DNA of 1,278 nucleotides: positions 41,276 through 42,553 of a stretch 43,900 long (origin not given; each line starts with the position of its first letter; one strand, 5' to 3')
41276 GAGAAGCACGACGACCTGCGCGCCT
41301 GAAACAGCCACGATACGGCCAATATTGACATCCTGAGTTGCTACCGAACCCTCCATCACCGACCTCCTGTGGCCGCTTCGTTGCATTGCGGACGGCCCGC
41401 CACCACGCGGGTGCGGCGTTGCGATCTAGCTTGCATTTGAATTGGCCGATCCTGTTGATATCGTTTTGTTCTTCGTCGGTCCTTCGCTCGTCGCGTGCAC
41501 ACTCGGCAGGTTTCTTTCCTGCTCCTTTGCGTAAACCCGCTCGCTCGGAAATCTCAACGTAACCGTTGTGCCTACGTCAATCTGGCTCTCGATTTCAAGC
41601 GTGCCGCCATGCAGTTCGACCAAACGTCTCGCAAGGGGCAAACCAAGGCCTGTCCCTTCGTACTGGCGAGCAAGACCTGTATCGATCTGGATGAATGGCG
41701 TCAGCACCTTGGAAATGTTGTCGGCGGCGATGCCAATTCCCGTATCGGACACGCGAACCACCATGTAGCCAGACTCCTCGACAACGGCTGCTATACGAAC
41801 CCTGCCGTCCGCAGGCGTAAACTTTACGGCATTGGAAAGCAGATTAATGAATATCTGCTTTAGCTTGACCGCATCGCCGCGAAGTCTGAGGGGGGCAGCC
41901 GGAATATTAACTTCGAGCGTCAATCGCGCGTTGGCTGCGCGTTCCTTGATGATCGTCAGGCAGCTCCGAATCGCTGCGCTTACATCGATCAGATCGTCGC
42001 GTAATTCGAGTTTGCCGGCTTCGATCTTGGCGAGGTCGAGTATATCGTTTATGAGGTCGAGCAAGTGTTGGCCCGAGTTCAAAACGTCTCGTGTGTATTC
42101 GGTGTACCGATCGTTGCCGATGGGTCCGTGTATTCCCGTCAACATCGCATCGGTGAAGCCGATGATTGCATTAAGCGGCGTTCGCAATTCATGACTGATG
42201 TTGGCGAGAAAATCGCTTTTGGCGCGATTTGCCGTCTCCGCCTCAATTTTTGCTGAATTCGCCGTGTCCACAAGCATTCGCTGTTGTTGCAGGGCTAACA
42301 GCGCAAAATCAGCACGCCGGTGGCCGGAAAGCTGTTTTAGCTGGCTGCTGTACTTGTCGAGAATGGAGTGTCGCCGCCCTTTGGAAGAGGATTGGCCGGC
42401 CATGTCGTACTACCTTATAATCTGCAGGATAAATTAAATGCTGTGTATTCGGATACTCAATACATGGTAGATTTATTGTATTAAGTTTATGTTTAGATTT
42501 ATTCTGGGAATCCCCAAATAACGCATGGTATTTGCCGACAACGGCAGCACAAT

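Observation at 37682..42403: Input-less histidine kinase, HerA-type hexameric ATPase and a paralogous membrane histidine kinase, with no response regulator or nuclease partner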

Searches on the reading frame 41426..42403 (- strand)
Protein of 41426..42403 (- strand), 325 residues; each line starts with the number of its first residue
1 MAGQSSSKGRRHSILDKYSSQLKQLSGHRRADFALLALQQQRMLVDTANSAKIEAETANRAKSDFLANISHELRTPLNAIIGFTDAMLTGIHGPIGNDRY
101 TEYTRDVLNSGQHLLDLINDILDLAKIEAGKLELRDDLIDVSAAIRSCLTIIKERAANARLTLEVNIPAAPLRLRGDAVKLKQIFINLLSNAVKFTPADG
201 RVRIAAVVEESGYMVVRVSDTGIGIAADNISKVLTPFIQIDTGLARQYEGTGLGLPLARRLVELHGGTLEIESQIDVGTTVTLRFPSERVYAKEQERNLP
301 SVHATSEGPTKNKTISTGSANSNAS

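Call 3: search_protein_families(library=pfam, proteins=[window:41426-42403:-], max_evalue=0.01)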
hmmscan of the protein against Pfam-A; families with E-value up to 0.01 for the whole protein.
window:41426-42403:- (325 aa): 2 families
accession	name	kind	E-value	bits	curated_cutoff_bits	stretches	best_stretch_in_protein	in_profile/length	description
PF02518.31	HATPase_c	-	5.7e-28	98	26.4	1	176-288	1-110/111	Histidine kinase-, DNA gyrase B-, and HSP90-like ATPase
PF00512.31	HisKA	-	2.2e-20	72.9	26.9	1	61-130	1-66/66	His Kinase A (phospho-acceptor) domain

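Call 4: search_protein_families(library=ncbifam, proteins=[window:41426-42403:-], max_evalue=0.01)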
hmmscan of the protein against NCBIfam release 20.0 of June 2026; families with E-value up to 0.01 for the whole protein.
window:41426-42403:- (325 aa): 85 families (the best 25 are shown)
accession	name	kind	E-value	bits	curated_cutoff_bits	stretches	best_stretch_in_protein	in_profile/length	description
NF038297.2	hybrid_HK_HrmK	equivalog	4.4e-72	243.6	725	1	36-310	206-480/607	hybrid histidine kinase/response regulator HrmK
TIGR02956.1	TMAO_torS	equivalog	7.8e-65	219.5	676.5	1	17-295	420-690/967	TMAO reductase system sensor histidine kinase/response regulator TorS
NF050805.1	CellDivHKDivJCaul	equivalog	3.8e-62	210.3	1000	1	46-286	282-519/531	cell cycle sensor histidine kinase DivJ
NF041593.1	histid_kinase_PdhS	equivalog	9.6e-61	205.9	2000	1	48-292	788-1040/1041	cell-division control histidine kinase PdhS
NF041947.1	LuxQ_Vibrio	equivalog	1.9e-60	204.7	1200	1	48-298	458-707/843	quorum-sensing autoinducer 2 sensor kinase/phosphatase LuxQ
NF008318.0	PRK11107.1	equivalog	4.7e-57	193.7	890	1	50-286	281-517/920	two-component sensor histidine kinase BarA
NF046044.1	PnpS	equivalog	6.8e-57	193.2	400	1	57-286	165-390/390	two-component system histidine kinase PnpS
NF011874.0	PRK15347.1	equivalog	3.9e-55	187.3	852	1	49-291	385-618/921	two component system sensor kinase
NF045901.1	HisKinLetSLeg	equivalog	1.5e-51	175.4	1650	1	34-298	261-529/906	two-component system sensor histidine kinase LetS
TIGR02966.1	phoR_proteo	equivalog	1.1e-50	172.6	334.2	1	35-285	89-333/333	phosphate regulon sensor histidine kinase PhoR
NF047874.1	MASE3_PAS_HK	subfamily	4.5e-50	171.1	560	1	53-297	389-635/655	MASE3 domain-containing sensor histidine kinase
NF008099.0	PRK10841.1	equivalog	7.8e-49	166.2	920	1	54-290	462-693/949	two-component system sensor histidine kinase RcsC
NF033092.0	HK_WalK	equivalog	8.5e-46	156.7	725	1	54-286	364-593/594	cell wall metabolism sensor histidine kinase WalK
NF008543.0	PRK11466.1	equivalog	1.1e-45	155.9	982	1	14-293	394-668/914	TMAO reductase system sensor histidine kinase/response regulator TorS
NF008302.0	PRK11091.1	equivalog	1.4e-43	149.1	838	1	54-296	275-514/779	aerobic respiration two-component sensor histidine kinase ArcB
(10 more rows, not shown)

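Call 5: search_protein_families(library=padloc, proteins=[window:41426-42403:-], max_evalue=0.01)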
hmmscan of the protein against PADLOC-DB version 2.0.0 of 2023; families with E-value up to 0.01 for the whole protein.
window:41426-42403:- (325 aa): 3 families
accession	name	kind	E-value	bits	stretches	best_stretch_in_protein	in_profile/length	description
PDLC04648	PDC-M43B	-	2.2e-06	24.9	1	185-268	236-319/361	-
PDLC04647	PDC-M43B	-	1.1e-05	22.6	1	187-276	234-322/347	-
PDLC04650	PDC-M43B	-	0.0092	13.2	0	187-284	233-331/344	-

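Call 32: search_solved_structures(query=window:41426-42403:-, max_evalue=1e-30)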
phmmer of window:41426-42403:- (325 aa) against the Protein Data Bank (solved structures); distinct sequences matched with E-value up to 1e-30: 12.
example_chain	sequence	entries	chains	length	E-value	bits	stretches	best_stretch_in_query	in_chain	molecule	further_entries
7z8n_A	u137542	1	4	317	8.9e-43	150.1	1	45-278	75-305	Histidine kinase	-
4jas_A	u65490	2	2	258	4.5e-40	141.3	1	56-291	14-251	Histidine kinase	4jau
5uht_A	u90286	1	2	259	1.1e-39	140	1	56-291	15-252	Sensor histidine kinase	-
3dge_A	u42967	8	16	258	1.3e-39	139.7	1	56-291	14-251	Sensor protein | Histidine kinase | Sensor histidine kinase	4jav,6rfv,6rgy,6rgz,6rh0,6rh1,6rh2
2c2a_A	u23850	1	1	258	1.3e-39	139.7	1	56-291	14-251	SENSOR HISTIDINE KINASE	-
6azr_A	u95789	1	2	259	5.5e-39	137.7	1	56-291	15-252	Sensor histidine kinase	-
6rh7_A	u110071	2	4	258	3.4e-38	135.1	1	56-291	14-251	Sensor histidine kinase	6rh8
7p8e_A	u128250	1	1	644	4.9e-36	128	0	50-202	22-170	Receiver domain of histidine kinase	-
7n0e_B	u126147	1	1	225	3.4e-34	122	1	62-286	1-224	Histidine kinase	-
6dk8_A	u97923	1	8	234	4.4e-34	121.6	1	64-288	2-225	RetS (Regulator of Exopolysaccharide and Type III Secretion)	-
6dk7_A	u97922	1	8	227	5.8e-34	121.2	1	64-287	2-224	RetS (Regulator of Exopolysaccharide and Type III Secretion)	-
6paj_A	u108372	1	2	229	6.2e-32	114.5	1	60-287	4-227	Sensor protein SrrB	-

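Call 37: find_homologous_proteins(query=window:41426-42403:-, max_evalue=1e-20)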
Query window:41426-42403:- (325 aa): 7997 proteins with E <= 1e-20 among 8000 candidates; the best 120 are listed.
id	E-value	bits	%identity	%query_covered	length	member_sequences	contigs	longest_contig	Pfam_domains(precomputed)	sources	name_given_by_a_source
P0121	3.2e-202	688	100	100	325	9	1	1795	PF02518.32,PF00512.32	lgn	-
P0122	1.8e-141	489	72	100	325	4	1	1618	PF02518.32,PF00512.32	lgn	-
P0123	1.1e-103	365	61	88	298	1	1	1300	PF13581.13,PF02518.32,PF00512.32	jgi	jgi:two-component system cell cycle sensor histidine kinase PleC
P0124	5.9e-100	353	60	86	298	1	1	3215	PF13581.13,PF02518.32,PF00512.32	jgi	-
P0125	1.4e-99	351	59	88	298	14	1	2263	PF02518.32,PF00512.32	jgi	-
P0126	4.2e-99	350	58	89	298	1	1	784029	PF02518.32,PF00512.32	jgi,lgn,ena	-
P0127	5.4e-99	349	58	89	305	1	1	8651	PF02518.32,PF00512.32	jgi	jgi:signal transduction histidine kinase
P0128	3.0e-98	347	58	86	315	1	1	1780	PF02518.32,PF00512.32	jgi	jgi:signal transduction histidine kinase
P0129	1.3e-97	345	55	91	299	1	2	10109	PF02518.32,PF00512.32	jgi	jgi:signal transduction histidine kinase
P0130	8.8e-97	342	57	86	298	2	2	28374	PF13581.13,PF02518.32,PF00512.32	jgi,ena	-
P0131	2.3e-96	341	59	86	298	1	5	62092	PF13581.13,PF02518.32,PF00512.32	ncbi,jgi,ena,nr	ncbi:MAG TPA: HAMP domain-containing sensor histidine kinase [Alphaproteobacteria bacterium]|nr:HAMP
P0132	2.1e-94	334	54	89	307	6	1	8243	PF02518.32,PF00512.32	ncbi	-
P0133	5.7e-91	323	56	88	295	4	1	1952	PF02518.32,PF00512.32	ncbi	-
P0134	4.7e-90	320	52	90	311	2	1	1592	PF02518.32,PF00512.32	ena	-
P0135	1.1e-89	319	56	87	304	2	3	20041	PF02518.32,PF00512.32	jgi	jgi:signal transduction histidine kinase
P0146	3.3e-87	311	51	86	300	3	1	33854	PF02518.32,PF00512.32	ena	-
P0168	1.2e-83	299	49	89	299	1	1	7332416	PF02518.32,PF00512.32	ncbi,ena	-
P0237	1.6e-79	286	50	90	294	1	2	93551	PF02518.32,PF00512.32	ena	-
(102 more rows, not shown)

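Call 38: find_encoding_contigs(protein=P0168, flank=8000, max_places=2)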
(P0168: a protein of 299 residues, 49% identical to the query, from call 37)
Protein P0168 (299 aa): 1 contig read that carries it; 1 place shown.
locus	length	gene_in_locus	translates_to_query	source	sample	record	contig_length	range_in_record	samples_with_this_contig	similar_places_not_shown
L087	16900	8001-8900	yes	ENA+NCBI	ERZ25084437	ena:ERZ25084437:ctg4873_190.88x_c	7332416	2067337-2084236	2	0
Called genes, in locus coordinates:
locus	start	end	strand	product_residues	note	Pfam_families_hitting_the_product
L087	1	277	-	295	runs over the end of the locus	PF05721:PhyH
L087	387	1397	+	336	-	PF00356:LacI, PF00532:Peripla_BP_1, PF13407:Peripla_BP_4 (weak), PF13377:Peripla_BP_3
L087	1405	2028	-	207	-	PF01073:3Beta_HSD (weak), PF01370:Epimerase, PF05368:NmrA, PF13460:NAD_binding_10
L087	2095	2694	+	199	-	PF00440:TetR_N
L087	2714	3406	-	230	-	PF10067:DUF2306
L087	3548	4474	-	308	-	PF02423:OCD_Mu_crystall, PF01488:Shikimate_DH (weak)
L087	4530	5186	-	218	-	PF00753:Lactamase_B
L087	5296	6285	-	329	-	PF04055:Radical_SAM, PF13353:Fer4_12 (faint)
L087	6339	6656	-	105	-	-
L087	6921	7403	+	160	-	PF01575:MaoC_dehydratas, PF13452:FAS1_DH_region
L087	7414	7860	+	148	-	PF01575:MaoC_dehydratas, PF13452:FAS1_DH_region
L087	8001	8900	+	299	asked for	PF00512:HisKA, PF02518:HATPase_c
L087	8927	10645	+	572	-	PF01580:FtsK_SpoIIIE (faint), PF01935:DUF87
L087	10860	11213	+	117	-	PF00903:Glyoxalase, PF12681:Glyoxalase_2, PF18029:Glyoxalase_6 (faint)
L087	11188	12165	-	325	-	-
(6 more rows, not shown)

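Call 39: find_encoding_contigs(protein=P0237, flank=6000, max_places=2)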
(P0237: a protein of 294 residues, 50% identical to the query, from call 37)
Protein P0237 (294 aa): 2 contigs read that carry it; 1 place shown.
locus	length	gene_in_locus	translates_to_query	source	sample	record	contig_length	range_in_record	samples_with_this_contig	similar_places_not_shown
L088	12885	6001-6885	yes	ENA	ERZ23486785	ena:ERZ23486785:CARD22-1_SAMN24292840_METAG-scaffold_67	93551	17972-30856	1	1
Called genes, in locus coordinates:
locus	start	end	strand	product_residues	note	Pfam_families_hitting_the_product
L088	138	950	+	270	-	PF08021:FAD_binding_9, PF04954:SIP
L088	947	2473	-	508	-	PF02518:HATPase_c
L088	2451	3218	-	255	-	PF00072:Response_reg, PF00486:Trans_reg_C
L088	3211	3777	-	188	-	-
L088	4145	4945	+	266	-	PF05721:PhyH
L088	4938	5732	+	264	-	PF00590:TP_methylase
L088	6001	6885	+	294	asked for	PF00512:HisKA, PF02518:HATPase_c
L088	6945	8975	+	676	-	PF01580:FtsK_SpoIIIE (faint), PF01935:DUF87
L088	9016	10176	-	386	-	PF01547:SBP_bac_1, PF13416:SBP_bac_8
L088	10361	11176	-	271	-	PF06707:DUF1194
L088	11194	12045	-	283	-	PF00528:BPD_transp_1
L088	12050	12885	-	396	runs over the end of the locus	PF00528:BPD_transp_1 (weak)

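Call 40: find_encoding_contigs(protein=P0146, flank=6000, max_places=2)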
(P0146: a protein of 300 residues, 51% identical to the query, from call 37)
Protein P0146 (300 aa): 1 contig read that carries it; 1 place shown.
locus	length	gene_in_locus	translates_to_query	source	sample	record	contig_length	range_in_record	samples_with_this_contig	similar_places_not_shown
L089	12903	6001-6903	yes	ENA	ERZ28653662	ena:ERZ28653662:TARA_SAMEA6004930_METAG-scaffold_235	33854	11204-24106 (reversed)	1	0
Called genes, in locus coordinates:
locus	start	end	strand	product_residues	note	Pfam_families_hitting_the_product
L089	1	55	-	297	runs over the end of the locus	PF05721:PhyH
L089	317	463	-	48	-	-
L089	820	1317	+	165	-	PF00532:Peripla_BP_1, PF13377:Peripla_BP_3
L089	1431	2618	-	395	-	-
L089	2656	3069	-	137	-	-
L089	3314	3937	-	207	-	PF01073:3Beta_HSD (weak), PF01370:Epimerase, PF05368:NmrA, PF13460:NAD_binding_10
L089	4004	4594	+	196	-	PF00440:TetR_N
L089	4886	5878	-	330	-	PF02423:OCD_Mu_crystall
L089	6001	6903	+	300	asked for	PF00512:HisKA, PF02518:HATPase_c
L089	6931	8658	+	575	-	PF01580:FtsK_SpoIIIE (faint), PF01935:DUF87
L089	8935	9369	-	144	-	-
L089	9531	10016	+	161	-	PF04828:GFA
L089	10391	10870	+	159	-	PF01638:HxlR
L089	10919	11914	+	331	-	PF00478:IMPDH (faint), PF03060:NMO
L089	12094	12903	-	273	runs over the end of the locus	PF13560:HTH_31, PF01381:HTH_3, PF17765:MLTR_LBD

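Call 56: predict_structure(alignment_id=A3)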
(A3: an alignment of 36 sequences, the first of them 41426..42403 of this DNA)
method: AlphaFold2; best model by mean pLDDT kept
length: 325 residues; sequences in the alignment: 36
mean_pLDDT: 82.1   pTM: 0.69
mean pLDDT of the five models: 82.1, 80.9, 78.8, 78.8, 75.6
residues with pLDDT >= 90: 139; 70-90: 115; 50-70: 40; < 50: 31
segments of 3 or more residues with pLDDT < 50: 1-9, 297-307, 322-325
pLDDT, mean of each block of 10 residues (from residue 1): 45 63 72 81 90 84 81 88 86 71 87 86 86 92 96 94 95 95 96 94 97 97 92 84 58 88 96 95 97 55 48 54 49
secondary structure, 60 per line:
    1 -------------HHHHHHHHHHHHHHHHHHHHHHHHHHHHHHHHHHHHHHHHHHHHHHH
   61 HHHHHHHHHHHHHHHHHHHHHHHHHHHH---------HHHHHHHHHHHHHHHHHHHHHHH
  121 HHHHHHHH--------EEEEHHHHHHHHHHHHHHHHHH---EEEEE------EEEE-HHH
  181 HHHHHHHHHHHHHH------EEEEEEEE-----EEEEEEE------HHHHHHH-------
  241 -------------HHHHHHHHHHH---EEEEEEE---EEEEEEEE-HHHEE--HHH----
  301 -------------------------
elements in order: H14-88 H98-128 E137-140 H141-158 E162-166 E173-176 H178-194 E201-208 E214-220 H227-233 H254-264 E268-274 E278-285
